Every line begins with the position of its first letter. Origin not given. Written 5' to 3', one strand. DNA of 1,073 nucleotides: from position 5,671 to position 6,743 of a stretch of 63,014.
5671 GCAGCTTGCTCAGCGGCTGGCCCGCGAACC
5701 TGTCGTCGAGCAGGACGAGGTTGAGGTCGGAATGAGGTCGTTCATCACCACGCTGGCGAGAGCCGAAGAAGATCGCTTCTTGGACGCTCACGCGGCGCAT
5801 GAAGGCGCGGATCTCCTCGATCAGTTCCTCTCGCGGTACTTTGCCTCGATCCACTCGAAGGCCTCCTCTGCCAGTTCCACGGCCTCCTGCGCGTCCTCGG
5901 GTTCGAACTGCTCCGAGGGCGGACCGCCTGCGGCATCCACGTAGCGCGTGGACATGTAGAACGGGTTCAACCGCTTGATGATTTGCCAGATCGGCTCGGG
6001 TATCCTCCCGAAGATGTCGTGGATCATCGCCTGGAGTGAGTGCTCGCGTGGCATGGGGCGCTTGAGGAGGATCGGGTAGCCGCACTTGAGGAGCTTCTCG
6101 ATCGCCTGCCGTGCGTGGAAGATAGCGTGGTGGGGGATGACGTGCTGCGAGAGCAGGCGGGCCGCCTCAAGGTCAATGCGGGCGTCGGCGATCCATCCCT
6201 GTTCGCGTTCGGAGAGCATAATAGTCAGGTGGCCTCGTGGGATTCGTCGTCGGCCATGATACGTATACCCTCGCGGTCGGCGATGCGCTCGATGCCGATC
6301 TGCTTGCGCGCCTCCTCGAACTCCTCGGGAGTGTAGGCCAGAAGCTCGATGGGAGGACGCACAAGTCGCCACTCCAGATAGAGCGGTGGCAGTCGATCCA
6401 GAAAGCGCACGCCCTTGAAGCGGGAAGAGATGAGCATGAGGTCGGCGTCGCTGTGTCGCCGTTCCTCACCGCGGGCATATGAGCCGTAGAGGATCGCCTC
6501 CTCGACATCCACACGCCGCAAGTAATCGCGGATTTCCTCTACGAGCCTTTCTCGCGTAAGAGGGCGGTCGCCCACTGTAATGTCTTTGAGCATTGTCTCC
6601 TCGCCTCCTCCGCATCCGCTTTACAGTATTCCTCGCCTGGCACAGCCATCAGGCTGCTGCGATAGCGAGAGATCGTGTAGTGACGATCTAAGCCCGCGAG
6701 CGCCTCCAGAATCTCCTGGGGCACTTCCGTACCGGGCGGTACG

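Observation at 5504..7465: Tandem HEPN/MNT toxin-antitoxin-like array inside the gatB transcription unit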

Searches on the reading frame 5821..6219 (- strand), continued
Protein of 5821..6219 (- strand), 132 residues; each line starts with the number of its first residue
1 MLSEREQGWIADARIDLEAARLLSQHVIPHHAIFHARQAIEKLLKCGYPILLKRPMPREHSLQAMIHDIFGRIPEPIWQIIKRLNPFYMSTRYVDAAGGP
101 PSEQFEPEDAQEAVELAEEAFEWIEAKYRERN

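Call 60: search_protein_families(library=pfam, proteins=[L191:3021-4496:+, L191:6671-7363:+, L191:6339-6674:+, L179:5152-5997:+, L183:5036-5854:+], max_evalue=0.001)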
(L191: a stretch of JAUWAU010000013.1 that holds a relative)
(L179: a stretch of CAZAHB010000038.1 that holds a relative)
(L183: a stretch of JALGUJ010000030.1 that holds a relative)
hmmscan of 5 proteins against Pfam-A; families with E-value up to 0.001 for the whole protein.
L191:3021-4496:+ (491 aa): 1 family
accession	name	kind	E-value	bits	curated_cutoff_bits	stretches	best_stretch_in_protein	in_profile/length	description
PF01425.27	Amidase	-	4e-166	553.9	27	1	27-470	1-445/445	Amidase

L191:6671-7363:+ (230 aa): 0 families

L191:6339-6674:+ (111 aa): 2 families
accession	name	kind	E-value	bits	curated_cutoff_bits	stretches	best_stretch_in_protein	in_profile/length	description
PF01909.29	NTP_transf_2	-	2.2e-10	41.2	21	1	14-103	3-91/93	Nucleotidyltransferase domain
PF18765.7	Polbeta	-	6.7e-07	29.8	26.9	1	18-52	7-41/93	Polymerase beta, Nucleotidyltransferase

L179:5152-5997:+ (281 aa): 3 families
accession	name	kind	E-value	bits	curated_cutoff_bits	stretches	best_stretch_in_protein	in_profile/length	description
PF05168.19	HEPN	-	1.5e-24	86.8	22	1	139-258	2-116/117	HEPN domain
PF01909.29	NTP_transf_2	-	4e-09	37.2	21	1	19-92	4-79/93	Nucleotidyltransferase domain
PF18765.7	Polbeta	-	4.2e-07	30.5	26.9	1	19-57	3-42/93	Polymerase beta, Nucleotidyltransferase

L183:5036-5854:+ (272 aa): 3 families
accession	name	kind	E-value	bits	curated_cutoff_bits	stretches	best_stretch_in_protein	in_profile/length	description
PF05168.19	HEPN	-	9.7e-23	81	22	1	130-249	2-116/117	HEPN domain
PF01909.29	NTP_transf_2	-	2.5e-10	41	21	1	9-51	4-46/93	Nucleotidyltransferase domain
PF18765.7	Polbeta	-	4.6e-06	27.2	26.9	1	11-46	5-40/93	Polymerase beta, Nucleotidyltransferase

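Call 75: predict_structure(alignment_id=A6)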
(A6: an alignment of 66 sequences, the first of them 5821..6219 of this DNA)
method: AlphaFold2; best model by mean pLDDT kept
length: 132 residues; sequences in the alignment: 66
mean_pLDDT: 95.9   pTM: 0.90
mean pLDDT of the five models: 95.9, 95.6, 95.5, 95.0, 93.3
residues with pLDDT >= 90: 122; 70-90: 10; 50-70: 0; < 50: 0
segments of 3 or more residues with pLDDT < 50: none
pLDDT, mean of each block of 10 residues (from residue 1): 95 98 94 98 98 96 98 97 95 90 95 98 97 79
secondary structure, 60 per line:
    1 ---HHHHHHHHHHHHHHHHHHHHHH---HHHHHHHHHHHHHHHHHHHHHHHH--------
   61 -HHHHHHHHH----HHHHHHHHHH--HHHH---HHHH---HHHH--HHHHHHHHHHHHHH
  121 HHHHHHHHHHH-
elements in order: H4-25 H29-52 H62-70 H75-84 H87-90 H94-97 H101-104 H107-131

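Call 78: fold_search(model_id=the predicted structure, library=pdb)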
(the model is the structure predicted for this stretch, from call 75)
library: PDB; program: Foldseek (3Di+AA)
matches with E <= 10: 201; with E <= 0.001: 2
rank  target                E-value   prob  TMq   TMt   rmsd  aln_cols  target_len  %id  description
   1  1ufb_A                5.5e-06  1.00  0.83  0.86   2.2       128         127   29  Crystal structure of TT1696 from Thermus thermophilus HB8 (released 2003-11-28)
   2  1wol                  4.9e-05  1.00  0.78  0.83   2.7       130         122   25  Crystal Structure of ST0689, an archaeal HEPN homologue (released 2005-11-22)
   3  3o10_C                3.2e-03  1.00  0.79  0.76   2.8       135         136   16  Crystal structure of the HEPN domain from human sacsin (released 2011-03-30)
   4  3o10_A                7.1e-03  1.00  0.75  0.72   3.3       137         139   17  Crystal structure of the HEPN domain from human sacsin (released 2011-03-30)
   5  4nqf_A                7.5e-03  1.00  0.64  0.59   4.7       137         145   21  Crystal structure of HEPN domain protein (released 2014-03-26)
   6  4nqf_B                7.8e-03  1.00  0.65  0.58   4.7       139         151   22  Crystal structure of HEPN domain protein (released 2014-03-26)
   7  3o10_D                2.1e-02  1.00  0.74  0.71   3.0       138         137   17  Crystal structure of the HEPN domain from human sacsin (released 2011-03-30)
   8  1o3u                  2.3e-02  1.00  0.69  0.75   4.7       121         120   21  Crystal structure of an hepn domain protein (tm0613) from thermotoga maritima at 1.75 A resolution (released 2003-04-22)
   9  9bj5_D                1.7e-01  1.00  0.62  0.56   8.7       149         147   17  Crystal structure of the HEPN family member AbiV (P212121 space group) (released 2025-08-13)
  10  9bj7_W                1.8e-01  0.99  0.61  0.49   7.7       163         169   16  Crystal structure of the N-terminal truncated AbiV (residues 24-201) (released 2025-08-13)
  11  9bj7_I                2.2e-01  0.99  0.59  0.48   7.9       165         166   17  Crystal structure of the N-terminal truncated AbiV (residues 24-201) (released 2025-08-13)
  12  2hsb                  2.4e-01  1.00  0.77  0.81   3.1       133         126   10  Crystal structure of a hepn domain containing protein (af_0298) from archaeoglobus fulgidus at 1.95 A resolution (released 2006-08-15)
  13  9bj7_G                3.2e-01  0.99  0.64  0.54   6.2       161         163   18  Crystal structure of the N-terminal truncated AbiV (residues 24-201) (released 2025-08-13)
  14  9bj7_H                4.3e-01  0.98  0.58  0.51   4.7       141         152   16  Crystal structure of the N-terminal truncated AbiV (residues 24-201) (released 2025-08-13)
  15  9bj7_F                4.5e-01  0.98  0.59  0.52   8.4       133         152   16  Crystal structure of the N-terminal truncated AbiV (residues 24-201) (released 2025-08-13)
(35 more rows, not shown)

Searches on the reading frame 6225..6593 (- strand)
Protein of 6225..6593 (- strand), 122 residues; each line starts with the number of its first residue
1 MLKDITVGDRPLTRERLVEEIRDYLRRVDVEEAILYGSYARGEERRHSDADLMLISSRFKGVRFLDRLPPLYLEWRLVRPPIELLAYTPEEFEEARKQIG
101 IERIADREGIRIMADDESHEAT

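Call 5: search_protein_families(library=pfam, proteins=[window:6225-6593:-], max_evalue=0.01)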
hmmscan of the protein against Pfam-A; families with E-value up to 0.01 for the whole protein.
window:6225-6593:- (122 aa): 2 families
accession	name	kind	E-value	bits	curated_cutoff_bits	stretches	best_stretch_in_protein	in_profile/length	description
PF01909.29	NTP_transf_2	-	8.1e-10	39.4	21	1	19-104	2-91/93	Nucleotidyltransferase domain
PF18765.7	Polbeta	-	6.2e-08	33.1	26.9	1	19-65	1-45/93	Polymerase beta, Nucleotidyltransferase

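Call 8: search_protein_families(library=ncbifam, proteins=[window:6225-6593:-], max_evalue=0.01)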
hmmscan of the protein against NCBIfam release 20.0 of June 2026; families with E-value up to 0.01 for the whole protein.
window:6225-6593:- (122 aa): 2 families
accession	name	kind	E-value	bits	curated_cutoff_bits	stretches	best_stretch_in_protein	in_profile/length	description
NF047752.1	MntA_antitoxin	equivalog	5.6e-06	26.2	60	1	27-57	4-34/106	type VII toxin-antitoxin system MntA family adenylyltransferase antitoxin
NF051895.1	anti_phage_HalB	equivalog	5.6e-05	22.8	190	1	34-57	3-26/211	anti-phage Hailong system nucleotidyltransferase HalB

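Call 9: search_protein_families(library=padloc, proteins=[window:6225-6593:-], max_evalue=0.01)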
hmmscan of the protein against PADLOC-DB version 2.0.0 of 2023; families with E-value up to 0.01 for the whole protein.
window:6225-6593:- (122 aa): 8 families
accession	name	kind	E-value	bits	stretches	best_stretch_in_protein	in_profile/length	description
PDLC04368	PDC-M05A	-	1.4e-11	42.6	1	23-119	98-195/201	-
PDLC04903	PDC-S09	-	7.2e-08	30.7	1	16-55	9-51/108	-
PDLC04907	PDC-S09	-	7.5e-08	30.5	1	23-56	20-53/114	-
PDLC04369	PDC-M05A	-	1.5e-07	29.3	1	15-71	89-144/201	-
PDLC04902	PDC-S09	-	6e-07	27.7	1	19-54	10-45/97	-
PDLC04904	PDC-S09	-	9.3e-07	27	1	16-54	11-49/104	-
PDLC04372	PDC-M05A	-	1e-06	27.1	1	28-98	74-141/167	-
PDLC04906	PDC-S09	-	1.3e-05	23.4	1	21-54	14-48/98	-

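Call 23: search_solved_structures(query=window:6225-6593:-, max_evalue=1, show_alignments=2)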
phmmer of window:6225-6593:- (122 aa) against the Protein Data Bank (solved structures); distinct sequences matched with E-value up to 1: 10.
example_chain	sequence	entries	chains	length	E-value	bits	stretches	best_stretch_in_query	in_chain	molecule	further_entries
2rff_A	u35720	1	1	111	0.00054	23.1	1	16-92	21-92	Putative nucleotidyltransferase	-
9dbh_A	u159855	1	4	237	0.025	17.7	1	30-59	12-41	HalB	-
9dbj_A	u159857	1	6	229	0.027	17.6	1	30-59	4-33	HalB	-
8xeh_E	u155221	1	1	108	0.044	16.9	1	28-76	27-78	MNT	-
1no5_A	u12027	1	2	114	0.06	16.5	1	35-99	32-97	Hypothetical protein HI0073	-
8xeo_A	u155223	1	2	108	0.075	16.2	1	28-76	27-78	MNT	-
5yep_A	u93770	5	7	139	0.11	15.7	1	12-56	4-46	Toxin-antitoxin system antidote Mnt family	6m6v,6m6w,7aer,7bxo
9xbd_E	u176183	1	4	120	0.12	15.5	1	29-61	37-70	Nucleotidyltransferase domain-containing protein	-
2dhm_A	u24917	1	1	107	0.14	15.3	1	12-73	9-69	Protein bolA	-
1wot_A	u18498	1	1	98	0.37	13.9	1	32-66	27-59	PUTATIVE MINIMAL NUCLEOTIDYLTRANSFERASE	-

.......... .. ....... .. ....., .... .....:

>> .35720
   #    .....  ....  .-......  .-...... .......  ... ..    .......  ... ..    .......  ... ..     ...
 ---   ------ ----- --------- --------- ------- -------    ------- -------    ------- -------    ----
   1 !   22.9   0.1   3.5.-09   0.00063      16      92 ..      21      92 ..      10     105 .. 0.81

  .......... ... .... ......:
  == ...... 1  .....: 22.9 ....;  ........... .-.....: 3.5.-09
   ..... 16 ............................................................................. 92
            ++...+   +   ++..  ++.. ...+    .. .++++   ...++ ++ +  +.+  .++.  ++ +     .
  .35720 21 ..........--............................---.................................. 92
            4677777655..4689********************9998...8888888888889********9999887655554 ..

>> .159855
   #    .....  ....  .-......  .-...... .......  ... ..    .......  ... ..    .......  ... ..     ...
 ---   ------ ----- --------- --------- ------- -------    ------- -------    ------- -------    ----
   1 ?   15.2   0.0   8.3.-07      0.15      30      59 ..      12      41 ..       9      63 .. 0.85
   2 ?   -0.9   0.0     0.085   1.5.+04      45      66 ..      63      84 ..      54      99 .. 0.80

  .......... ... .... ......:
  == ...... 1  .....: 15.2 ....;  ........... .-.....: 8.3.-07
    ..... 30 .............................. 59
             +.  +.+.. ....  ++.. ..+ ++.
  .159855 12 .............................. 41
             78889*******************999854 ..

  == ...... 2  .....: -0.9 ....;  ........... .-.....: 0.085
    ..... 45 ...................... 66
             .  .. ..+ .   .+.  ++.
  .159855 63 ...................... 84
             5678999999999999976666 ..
